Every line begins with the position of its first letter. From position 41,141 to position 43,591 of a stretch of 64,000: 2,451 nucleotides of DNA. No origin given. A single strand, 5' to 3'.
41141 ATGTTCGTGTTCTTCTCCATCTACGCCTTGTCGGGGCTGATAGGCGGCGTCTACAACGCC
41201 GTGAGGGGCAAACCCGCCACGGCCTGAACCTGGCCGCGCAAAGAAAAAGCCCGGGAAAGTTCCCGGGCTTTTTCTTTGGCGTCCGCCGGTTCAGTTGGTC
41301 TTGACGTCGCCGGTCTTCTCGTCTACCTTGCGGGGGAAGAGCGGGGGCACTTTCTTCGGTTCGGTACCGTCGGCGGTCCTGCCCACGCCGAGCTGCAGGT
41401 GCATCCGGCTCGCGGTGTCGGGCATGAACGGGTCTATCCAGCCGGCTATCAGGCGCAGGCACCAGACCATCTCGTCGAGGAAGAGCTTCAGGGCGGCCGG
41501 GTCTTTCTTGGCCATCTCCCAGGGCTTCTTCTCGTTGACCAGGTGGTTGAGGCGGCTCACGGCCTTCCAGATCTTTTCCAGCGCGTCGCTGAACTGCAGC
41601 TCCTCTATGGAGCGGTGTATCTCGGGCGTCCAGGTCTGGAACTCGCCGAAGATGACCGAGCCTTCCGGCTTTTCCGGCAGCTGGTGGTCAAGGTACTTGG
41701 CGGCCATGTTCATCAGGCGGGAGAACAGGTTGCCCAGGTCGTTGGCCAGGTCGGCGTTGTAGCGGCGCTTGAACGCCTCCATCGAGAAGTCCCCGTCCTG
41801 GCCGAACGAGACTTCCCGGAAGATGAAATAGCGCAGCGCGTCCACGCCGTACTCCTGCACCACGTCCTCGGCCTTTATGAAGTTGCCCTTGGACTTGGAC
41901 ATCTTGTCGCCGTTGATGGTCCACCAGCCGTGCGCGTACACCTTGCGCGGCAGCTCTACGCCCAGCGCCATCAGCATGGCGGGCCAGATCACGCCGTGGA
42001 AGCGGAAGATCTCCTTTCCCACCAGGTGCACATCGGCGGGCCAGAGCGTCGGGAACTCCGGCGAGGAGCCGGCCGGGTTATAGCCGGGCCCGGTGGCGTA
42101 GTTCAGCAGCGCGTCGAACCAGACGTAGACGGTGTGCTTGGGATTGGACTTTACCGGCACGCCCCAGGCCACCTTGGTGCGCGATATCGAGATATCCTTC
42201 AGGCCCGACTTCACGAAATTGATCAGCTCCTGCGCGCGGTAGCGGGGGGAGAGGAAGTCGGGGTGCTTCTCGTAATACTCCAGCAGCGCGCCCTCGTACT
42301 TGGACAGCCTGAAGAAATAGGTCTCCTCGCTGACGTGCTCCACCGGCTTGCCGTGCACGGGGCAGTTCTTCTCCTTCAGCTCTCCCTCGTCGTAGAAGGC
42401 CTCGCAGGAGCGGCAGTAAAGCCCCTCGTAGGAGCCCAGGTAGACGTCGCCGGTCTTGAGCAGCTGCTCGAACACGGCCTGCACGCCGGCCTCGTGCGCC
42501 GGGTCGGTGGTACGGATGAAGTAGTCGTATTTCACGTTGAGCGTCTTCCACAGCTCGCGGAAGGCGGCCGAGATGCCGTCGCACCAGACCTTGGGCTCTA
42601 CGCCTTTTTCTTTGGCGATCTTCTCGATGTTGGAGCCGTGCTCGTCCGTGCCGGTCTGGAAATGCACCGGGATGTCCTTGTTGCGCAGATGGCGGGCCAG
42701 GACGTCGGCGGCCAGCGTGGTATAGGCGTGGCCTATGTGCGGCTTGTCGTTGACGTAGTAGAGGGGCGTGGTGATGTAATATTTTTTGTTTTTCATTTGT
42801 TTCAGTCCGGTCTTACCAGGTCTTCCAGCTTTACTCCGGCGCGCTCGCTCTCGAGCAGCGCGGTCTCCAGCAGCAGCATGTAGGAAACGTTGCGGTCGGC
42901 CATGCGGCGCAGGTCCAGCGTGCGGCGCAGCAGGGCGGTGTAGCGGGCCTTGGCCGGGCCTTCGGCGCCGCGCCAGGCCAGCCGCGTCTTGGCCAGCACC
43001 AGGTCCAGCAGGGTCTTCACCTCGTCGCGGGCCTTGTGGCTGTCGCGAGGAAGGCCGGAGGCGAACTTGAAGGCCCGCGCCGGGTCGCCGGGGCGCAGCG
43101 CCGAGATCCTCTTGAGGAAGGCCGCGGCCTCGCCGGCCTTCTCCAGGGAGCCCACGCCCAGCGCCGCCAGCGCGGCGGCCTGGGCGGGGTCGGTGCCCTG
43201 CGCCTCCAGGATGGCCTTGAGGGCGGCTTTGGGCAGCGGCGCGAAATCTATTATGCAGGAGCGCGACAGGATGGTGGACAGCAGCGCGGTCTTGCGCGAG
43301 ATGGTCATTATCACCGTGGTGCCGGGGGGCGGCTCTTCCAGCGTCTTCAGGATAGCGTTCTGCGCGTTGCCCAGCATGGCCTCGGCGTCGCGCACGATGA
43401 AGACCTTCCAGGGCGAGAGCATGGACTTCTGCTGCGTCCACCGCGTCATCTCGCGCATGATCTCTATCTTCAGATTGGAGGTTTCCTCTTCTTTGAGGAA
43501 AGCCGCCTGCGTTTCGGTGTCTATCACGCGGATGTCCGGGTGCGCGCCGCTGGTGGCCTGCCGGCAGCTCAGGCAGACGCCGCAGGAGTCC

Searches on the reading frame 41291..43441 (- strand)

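Call 23: search_protein_families(library=pfam, proteins=[window:41291-43441:-], max_evalue=0.001)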
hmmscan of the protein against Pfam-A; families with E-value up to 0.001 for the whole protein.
window:41291-43441:- (716 aa): 6 families
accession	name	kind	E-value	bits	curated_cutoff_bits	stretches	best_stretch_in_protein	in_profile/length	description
PF09334.17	tRNA-synt_1g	-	3.3e-105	352.5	20.1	2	346-576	155-390/391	tRNA synthetases class I (M)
PF00133.28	tRNA-synt_1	-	1.6e-28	100.1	22.7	2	439-549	300-410/414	tRNA synthetases class I (I, L, M and V)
PF01406.26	tRNA-synt_1e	-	1.2e-16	61.4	27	2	492-558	232-297/301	tRNA synthetases class I (C) catalytic domain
PF01921.24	tRNA-synt_1f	-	0.00014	21.3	27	0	493-543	262-312/360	tRNA synthetases class I (K)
PF08264.19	Anticodon_1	-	0.00036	20.9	25.1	1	598-681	5-87/148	Anticodon-binding domain of tRNA ligase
PF19303.5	Anticodon_3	-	0.00038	20.8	23.5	1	612-686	29-103/152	Anticodon binding domain of methionyl tRNA ligase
